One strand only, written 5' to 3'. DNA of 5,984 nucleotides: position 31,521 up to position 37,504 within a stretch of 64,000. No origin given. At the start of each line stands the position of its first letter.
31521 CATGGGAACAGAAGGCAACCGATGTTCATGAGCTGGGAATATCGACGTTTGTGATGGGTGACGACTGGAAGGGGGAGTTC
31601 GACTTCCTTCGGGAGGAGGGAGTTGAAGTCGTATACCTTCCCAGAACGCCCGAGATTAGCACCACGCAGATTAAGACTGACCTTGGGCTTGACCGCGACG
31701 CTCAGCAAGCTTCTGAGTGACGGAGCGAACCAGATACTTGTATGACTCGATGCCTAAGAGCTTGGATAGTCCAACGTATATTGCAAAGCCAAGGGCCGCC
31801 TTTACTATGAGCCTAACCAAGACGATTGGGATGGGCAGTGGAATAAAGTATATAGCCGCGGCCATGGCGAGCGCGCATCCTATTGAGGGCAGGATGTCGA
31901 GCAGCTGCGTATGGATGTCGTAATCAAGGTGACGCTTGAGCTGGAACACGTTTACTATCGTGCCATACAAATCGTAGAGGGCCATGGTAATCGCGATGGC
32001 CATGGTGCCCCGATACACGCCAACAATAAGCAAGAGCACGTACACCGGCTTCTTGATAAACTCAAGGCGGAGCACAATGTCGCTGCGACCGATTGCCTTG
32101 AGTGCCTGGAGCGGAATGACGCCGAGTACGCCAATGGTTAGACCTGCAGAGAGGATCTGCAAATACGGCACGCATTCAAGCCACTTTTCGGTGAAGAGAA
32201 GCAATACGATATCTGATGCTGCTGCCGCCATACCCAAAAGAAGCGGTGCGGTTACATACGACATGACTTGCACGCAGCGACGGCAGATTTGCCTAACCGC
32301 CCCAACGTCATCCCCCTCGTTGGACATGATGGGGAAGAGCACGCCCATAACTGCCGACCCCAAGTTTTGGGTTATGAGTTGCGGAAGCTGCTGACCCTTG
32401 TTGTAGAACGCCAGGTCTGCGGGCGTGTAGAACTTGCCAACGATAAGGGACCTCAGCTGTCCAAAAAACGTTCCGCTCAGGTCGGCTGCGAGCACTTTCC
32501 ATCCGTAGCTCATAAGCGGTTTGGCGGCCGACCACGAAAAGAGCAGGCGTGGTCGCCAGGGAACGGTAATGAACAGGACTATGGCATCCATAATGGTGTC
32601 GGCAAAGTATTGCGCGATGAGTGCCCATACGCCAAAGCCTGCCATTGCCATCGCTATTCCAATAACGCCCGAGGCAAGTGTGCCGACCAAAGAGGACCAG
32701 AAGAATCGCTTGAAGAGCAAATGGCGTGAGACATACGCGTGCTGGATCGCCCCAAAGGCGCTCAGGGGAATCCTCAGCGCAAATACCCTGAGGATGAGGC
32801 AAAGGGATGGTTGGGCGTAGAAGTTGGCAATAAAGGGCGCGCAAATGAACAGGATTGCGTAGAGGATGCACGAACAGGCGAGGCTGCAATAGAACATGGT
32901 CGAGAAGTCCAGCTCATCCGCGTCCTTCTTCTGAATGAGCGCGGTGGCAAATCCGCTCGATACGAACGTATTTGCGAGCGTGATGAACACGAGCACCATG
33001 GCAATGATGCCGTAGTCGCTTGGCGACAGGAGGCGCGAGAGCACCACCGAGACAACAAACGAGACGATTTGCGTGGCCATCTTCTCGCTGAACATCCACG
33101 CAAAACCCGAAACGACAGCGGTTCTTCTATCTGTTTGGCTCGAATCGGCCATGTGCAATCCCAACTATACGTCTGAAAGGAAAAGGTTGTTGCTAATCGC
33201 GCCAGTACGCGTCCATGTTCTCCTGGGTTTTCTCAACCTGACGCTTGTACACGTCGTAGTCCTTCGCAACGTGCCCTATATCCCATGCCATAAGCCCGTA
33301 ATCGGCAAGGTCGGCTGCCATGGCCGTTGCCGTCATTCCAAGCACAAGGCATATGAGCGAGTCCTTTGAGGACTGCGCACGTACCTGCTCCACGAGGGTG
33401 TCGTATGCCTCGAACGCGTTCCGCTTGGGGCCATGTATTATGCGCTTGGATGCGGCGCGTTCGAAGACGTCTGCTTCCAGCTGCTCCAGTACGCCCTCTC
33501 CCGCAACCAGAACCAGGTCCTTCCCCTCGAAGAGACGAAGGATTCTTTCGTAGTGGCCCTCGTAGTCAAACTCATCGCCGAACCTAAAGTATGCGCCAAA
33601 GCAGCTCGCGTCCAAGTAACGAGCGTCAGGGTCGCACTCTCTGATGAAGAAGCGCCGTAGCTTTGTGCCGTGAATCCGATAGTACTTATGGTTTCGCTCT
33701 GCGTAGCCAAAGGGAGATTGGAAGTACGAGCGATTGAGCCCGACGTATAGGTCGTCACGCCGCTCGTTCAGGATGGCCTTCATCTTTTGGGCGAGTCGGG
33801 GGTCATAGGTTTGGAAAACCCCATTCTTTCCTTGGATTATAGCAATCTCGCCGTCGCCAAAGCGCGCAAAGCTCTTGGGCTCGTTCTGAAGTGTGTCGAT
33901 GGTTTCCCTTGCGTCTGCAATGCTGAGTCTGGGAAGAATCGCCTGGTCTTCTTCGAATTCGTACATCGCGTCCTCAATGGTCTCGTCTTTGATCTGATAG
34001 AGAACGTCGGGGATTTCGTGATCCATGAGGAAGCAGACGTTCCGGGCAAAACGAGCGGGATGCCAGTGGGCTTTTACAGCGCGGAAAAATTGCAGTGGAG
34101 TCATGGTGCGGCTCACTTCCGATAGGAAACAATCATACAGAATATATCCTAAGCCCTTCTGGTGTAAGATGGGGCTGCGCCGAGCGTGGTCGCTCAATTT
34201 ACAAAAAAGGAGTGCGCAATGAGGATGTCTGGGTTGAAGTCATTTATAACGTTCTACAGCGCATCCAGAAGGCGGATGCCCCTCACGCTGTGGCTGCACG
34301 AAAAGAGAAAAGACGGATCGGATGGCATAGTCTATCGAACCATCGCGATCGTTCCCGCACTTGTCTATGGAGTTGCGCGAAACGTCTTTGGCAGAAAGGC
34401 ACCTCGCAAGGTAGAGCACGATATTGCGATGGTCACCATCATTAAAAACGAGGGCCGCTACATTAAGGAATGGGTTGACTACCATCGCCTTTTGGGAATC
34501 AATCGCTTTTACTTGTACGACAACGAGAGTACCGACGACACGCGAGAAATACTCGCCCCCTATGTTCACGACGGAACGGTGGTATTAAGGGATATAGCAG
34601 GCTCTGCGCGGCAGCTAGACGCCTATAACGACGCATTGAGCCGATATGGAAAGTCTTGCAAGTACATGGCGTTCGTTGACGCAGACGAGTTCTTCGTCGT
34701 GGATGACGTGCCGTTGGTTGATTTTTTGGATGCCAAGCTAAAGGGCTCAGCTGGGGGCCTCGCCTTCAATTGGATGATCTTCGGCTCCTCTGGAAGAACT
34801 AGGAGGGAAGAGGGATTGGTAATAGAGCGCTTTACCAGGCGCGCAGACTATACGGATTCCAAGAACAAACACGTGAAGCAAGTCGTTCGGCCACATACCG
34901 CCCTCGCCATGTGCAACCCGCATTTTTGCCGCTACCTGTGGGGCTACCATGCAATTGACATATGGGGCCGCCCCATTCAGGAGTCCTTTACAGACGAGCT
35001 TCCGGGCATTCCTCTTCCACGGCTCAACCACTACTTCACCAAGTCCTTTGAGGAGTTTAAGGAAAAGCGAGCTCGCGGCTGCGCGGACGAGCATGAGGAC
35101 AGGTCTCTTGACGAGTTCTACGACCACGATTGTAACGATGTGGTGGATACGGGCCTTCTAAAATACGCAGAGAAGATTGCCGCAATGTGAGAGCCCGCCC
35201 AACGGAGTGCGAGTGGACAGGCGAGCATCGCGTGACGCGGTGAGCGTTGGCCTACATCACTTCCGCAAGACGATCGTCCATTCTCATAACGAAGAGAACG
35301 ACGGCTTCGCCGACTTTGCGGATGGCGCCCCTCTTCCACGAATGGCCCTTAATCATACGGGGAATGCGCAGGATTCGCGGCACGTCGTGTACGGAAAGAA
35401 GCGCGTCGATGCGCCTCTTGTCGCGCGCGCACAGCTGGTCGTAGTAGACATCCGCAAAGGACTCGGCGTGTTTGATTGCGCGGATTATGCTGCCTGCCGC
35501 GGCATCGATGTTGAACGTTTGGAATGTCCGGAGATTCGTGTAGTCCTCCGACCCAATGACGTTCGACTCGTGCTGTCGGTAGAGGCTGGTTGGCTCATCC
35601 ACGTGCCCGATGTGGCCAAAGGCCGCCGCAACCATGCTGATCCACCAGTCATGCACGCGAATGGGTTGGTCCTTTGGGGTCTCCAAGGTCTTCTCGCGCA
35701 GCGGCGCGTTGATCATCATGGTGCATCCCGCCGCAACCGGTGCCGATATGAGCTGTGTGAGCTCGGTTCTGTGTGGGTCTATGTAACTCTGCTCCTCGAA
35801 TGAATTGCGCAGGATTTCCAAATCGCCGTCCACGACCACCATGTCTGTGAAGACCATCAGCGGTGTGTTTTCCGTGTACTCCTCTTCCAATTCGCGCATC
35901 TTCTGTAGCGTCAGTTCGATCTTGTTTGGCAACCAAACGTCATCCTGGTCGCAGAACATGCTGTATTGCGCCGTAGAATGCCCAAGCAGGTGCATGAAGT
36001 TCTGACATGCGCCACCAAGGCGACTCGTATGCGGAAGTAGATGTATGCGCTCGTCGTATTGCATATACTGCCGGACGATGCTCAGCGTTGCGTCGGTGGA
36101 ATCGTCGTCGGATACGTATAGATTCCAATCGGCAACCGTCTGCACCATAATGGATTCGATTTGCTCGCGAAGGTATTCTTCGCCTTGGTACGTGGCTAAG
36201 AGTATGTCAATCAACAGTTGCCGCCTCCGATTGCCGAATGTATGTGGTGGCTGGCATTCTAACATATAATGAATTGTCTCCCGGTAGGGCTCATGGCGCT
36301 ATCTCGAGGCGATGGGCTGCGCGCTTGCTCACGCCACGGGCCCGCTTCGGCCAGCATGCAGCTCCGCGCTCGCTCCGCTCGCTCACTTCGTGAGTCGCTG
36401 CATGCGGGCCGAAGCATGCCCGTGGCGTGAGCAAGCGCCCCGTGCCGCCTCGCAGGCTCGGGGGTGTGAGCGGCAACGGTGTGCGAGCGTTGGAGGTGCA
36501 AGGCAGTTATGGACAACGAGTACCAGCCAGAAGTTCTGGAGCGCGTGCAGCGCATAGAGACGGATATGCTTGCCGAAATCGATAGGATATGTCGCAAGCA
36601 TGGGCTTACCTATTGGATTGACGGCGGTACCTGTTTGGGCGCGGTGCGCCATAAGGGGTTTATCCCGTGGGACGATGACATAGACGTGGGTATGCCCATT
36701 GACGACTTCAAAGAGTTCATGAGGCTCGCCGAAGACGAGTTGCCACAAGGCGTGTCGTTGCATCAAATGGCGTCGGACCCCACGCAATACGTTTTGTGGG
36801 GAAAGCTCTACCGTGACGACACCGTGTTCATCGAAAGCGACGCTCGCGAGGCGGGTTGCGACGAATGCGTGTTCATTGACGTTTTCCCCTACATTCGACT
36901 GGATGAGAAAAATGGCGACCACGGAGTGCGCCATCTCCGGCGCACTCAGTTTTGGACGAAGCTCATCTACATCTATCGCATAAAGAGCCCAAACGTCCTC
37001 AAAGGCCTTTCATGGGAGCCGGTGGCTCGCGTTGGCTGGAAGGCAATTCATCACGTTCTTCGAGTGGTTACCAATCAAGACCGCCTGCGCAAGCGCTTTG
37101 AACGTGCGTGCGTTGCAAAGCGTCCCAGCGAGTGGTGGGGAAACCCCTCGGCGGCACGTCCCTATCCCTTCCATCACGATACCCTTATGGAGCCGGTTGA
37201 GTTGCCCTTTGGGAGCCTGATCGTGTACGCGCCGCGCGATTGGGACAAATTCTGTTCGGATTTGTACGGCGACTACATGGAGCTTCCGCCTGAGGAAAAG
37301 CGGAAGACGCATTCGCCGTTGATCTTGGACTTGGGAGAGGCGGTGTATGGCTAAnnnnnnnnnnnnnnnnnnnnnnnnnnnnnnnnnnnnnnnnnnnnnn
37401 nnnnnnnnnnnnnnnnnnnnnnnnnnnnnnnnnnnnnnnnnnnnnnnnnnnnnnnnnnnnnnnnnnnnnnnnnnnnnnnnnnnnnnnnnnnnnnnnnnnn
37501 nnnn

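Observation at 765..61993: Interspersed hairpin elements: a near-invariant ~40-nt apical core on arms that differ between copies yet stay self-complementary (8 copies in 64 kb)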

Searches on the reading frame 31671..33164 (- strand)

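Call 95: search_protein_families(library=pfam, proteins=[window:31671-33164:-], max_evalue=0.00001)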
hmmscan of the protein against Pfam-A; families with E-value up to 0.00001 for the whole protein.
window:31671-33164:- (497 aa): 2 families
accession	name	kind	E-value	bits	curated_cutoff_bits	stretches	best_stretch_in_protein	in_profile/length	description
PF13440.11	Polysacc_synt_3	-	1.9e-92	310.1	23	1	41-333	1-293/293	Polysaccharide biosynthesis protein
PF01943.22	Polysacc_synt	-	4.8e-38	131.6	28.2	1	18-281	2-271/274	Polysaccharide biosynthesis protein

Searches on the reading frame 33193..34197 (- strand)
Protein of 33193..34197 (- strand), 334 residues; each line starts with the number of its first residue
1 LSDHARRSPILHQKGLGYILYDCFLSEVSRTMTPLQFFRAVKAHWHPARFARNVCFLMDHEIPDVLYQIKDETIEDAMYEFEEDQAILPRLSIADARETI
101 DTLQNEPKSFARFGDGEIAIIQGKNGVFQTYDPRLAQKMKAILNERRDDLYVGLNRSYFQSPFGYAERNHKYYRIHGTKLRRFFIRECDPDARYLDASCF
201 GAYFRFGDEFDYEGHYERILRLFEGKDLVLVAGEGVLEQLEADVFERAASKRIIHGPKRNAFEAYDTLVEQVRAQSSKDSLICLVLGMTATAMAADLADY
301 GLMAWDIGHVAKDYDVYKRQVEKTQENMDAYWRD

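Call 95: search_protein_families(library=pfam, proteins=[window:33193-34197:-], max_evalue=0.00001)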
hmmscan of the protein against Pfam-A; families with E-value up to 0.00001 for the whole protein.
window:33193-34197:- (334 aa): 1 family
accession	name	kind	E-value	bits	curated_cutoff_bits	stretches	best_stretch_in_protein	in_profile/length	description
PF08759.17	GT-D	-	1.2e-47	163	27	1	110-324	1-214/225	Glycosyltransferase GT-D fold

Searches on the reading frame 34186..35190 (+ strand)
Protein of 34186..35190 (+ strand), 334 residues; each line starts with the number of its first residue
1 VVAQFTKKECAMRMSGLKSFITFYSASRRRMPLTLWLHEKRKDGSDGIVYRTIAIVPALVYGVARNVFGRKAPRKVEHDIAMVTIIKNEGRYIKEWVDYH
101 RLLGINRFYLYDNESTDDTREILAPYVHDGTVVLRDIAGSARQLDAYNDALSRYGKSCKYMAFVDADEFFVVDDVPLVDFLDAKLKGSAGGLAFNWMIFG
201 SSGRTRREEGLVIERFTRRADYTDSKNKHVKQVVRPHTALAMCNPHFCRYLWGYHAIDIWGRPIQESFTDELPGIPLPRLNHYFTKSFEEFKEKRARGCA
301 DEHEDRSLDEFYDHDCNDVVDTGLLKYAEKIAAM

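Call 95: search_protein_families(library=pfam, proteins=[window:34186-35190:+], max_evalue=0.00001)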
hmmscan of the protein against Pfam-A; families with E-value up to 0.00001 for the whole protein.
window:34186-35190:+ (334 aa): 2 families
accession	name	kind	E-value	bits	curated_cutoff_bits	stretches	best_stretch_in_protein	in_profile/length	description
PF13704.12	Glyco_tranf_2_4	-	3.3e-19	69.6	27.5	1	87-175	1-89/98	Glycosyl transferase family 2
PF01697.33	Glyco_transf_92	-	5.6e-19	69.2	23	1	92-244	19-186/249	Glycosyltransferase family 92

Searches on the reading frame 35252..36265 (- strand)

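Call 95: search_protein_families(library=pfam, proteins=[window:35252-36265:-], max_evalue=0.00001)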
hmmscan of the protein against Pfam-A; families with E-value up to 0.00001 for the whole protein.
window:35252-36265:- (337 aa): 2 families
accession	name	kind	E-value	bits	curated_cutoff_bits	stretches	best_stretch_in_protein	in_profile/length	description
PF00535.33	Glycos_transf_2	-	4.3e-22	79.3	23.3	1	21-127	2-107/168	Glycosyl transferase family 2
PF13641.12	Glyco_tranf_2_3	-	1.5e-07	32.1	27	1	22-123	6-111/230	Glycosyltransferase like family 2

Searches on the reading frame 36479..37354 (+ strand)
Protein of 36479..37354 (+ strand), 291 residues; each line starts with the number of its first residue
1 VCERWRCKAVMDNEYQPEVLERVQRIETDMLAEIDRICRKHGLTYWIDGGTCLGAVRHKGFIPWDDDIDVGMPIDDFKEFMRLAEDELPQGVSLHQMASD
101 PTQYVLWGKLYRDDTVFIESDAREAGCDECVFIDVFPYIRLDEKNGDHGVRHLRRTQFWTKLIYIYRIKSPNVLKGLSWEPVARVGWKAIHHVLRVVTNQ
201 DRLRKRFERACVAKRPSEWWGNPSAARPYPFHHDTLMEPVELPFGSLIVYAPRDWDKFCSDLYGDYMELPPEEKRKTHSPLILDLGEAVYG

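Call 95: search_protein_families(library=pfam, proteins=[window:36479-37354:+], max_evalue=0.00001)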
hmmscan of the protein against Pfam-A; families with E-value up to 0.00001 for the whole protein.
window:36479-37354:+ (291 aa): 1 family
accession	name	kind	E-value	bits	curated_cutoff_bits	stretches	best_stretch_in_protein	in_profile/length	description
PF04991.19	LicD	-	2.6e-33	116.4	22.6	1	38-264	1-227/227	LicD family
